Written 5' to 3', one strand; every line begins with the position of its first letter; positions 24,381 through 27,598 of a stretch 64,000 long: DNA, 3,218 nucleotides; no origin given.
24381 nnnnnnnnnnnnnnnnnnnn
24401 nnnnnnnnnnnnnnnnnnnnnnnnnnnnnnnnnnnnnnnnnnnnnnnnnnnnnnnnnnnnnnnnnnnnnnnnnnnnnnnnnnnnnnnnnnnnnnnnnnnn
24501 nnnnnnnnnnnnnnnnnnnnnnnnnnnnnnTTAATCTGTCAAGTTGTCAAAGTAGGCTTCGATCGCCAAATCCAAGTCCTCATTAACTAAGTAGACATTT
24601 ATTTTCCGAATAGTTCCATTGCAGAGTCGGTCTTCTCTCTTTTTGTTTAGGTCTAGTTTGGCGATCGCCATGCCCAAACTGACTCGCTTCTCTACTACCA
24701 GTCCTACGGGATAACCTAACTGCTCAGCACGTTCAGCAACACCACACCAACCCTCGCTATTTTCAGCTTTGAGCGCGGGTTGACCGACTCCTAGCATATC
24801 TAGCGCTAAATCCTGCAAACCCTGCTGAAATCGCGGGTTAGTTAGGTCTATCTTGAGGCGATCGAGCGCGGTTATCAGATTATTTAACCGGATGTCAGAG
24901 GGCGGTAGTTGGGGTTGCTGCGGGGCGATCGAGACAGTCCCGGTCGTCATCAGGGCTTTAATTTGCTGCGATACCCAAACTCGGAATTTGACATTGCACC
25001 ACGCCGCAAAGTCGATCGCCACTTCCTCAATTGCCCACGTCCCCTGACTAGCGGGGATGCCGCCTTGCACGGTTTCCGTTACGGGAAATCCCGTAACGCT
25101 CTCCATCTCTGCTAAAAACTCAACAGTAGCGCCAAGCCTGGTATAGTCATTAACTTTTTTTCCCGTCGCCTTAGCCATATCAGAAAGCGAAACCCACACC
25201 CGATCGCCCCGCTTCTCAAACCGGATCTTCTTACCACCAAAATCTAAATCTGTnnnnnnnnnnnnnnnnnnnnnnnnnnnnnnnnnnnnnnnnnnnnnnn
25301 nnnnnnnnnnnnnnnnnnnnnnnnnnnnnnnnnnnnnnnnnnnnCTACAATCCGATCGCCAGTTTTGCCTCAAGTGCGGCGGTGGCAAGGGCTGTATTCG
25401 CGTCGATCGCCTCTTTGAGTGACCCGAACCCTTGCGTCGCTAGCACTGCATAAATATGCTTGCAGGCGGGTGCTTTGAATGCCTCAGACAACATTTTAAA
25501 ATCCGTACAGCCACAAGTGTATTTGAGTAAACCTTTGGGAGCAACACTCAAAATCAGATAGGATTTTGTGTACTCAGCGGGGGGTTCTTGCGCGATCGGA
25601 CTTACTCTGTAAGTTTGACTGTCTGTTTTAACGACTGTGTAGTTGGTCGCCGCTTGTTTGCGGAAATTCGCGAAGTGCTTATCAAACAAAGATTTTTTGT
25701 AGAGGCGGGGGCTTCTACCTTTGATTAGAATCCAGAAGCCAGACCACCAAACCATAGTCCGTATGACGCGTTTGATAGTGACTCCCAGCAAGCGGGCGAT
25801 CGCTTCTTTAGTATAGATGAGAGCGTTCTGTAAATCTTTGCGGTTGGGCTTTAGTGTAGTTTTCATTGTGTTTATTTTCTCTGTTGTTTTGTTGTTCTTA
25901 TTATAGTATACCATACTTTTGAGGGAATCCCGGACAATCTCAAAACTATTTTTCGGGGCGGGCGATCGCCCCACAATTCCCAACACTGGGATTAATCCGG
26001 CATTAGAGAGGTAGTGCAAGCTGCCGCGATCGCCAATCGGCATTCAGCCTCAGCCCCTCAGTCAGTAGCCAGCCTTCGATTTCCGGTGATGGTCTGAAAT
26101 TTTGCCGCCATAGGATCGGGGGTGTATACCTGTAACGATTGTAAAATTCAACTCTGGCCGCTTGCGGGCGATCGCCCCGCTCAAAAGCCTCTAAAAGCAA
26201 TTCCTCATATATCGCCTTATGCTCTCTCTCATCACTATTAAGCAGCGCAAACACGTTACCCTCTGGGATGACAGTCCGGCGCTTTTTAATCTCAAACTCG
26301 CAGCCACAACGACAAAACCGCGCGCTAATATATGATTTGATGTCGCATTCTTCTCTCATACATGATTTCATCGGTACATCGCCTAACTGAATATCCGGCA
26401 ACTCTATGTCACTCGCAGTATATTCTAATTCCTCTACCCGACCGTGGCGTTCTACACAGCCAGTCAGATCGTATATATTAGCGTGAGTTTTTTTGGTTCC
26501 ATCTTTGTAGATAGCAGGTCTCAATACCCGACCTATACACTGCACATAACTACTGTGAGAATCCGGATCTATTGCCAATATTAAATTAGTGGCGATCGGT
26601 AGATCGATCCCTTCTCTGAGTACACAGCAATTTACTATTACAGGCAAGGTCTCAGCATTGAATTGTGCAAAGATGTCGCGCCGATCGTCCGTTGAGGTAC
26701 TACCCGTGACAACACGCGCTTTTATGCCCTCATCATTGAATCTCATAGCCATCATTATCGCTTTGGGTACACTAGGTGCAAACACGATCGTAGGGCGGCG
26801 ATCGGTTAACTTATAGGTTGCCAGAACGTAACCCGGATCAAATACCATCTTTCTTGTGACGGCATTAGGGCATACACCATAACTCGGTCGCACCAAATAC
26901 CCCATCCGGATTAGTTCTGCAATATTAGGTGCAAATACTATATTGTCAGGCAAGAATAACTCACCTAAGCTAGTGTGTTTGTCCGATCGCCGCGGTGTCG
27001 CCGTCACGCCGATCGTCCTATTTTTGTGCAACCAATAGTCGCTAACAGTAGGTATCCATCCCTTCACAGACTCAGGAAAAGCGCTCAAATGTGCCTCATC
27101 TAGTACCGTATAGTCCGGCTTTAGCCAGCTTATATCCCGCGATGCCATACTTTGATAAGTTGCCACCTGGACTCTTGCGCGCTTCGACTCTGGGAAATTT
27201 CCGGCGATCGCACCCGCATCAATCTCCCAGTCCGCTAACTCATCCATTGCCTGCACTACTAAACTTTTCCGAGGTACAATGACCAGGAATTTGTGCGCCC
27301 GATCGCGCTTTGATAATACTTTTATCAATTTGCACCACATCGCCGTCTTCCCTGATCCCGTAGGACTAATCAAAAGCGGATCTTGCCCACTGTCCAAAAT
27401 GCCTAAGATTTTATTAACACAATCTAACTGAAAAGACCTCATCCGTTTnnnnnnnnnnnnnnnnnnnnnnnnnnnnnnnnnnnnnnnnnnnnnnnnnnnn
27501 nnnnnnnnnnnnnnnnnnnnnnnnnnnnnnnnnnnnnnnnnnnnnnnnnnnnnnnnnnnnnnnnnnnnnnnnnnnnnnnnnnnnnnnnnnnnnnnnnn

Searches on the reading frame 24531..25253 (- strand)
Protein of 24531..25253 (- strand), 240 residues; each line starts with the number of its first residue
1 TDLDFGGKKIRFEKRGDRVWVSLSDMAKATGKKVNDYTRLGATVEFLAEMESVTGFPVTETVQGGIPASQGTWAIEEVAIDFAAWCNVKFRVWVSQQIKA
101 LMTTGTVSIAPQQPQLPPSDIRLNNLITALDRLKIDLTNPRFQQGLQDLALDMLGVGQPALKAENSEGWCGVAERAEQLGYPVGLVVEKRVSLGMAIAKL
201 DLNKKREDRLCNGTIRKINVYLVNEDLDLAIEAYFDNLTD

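Call 16: search_protein_families(library=pfam, proteins=[window:24531-25253:-], max_evalue=0.01)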
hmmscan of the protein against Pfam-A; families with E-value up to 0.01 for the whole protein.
window:24531-25253:- (240 aa): 1 family
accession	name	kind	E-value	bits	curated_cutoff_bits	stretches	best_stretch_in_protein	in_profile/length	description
PF04383.19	KilA-N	-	9.5e-13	48.4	23.8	1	17-103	14-106/107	KilA-N domain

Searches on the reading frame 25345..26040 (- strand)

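Call 16: search_protein_families(library=pfam, proteins=[window:25345-26040:-], max_evalue=0.01)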
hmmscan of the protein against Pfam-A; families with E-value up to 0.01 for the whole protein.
window:25345-26040:- (231 aa): 2 families
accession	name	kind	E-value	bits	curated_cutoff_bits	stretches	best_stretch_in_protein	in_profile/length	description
PF04434.22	SWIM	-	0.00069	19.5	19.6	1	170-201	9-35/38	SWIM zinc finger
PF22506.2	Cj1289-like_C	-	0.0093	16.5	27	0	40-88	21-65/91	Cj1289-like, C-terminal domain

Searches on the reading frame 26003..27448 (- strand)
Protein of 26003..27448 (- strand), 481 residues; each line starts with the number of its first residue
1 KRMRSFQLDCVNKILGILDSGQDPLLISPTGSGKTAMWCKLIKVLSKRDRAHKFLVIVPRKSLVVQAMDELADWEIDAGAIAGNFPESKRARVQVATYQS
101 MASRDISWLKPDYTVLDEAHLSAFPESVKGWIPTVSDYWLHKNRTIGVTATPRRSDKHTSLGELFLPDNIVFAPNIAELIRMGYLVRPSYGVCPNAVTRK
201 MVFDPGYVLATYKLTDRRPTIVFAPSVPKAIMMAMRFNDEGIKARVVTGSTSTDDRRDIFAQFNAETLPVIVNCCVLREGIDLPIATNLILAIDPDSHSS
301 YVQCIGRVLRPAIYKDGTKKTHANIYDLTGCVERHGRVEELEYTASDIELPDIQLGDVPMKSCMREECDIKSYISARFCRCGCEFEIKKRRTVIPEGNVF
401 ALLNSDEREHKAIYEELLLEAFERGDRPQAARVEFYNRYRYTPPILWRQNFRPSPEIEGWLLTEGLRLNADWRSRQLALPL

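Call 16: search_protein_families(library=pfam, proteins=[window:26003-27448:-], max_evalue=0.01)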
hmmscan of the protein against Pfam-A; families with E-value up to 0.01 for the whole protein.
window:26003-27448:- (481 aa): 5 families
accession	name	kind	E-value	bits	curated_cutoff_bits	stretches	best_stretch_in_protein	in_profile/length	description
PF04851.21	ResIII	-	1.1e-19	71.4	22.5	1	2-154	3-164/164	Type III restriction enzyme, res subunit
PF00271.37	Helicase_C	-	2.5e-17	63.5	23.5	1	215-310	13-108/110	Helicase conserved C-terminal domain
PF00270.35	DEAD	-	3e-13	50.3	26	1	6-154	3-162/167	DEAD/DEAH box helicase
PF16203.11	ERCC3_RAD25_C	-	5.3e-05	23.1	27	1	234-328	72-167/248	ERCC3/RAD25/XPB C-terminal helicase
PF18766.7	SWI2_SNF2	-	0.00024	21.3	26.7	1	28-159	25-162/221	SWI2/SNF2 ATPase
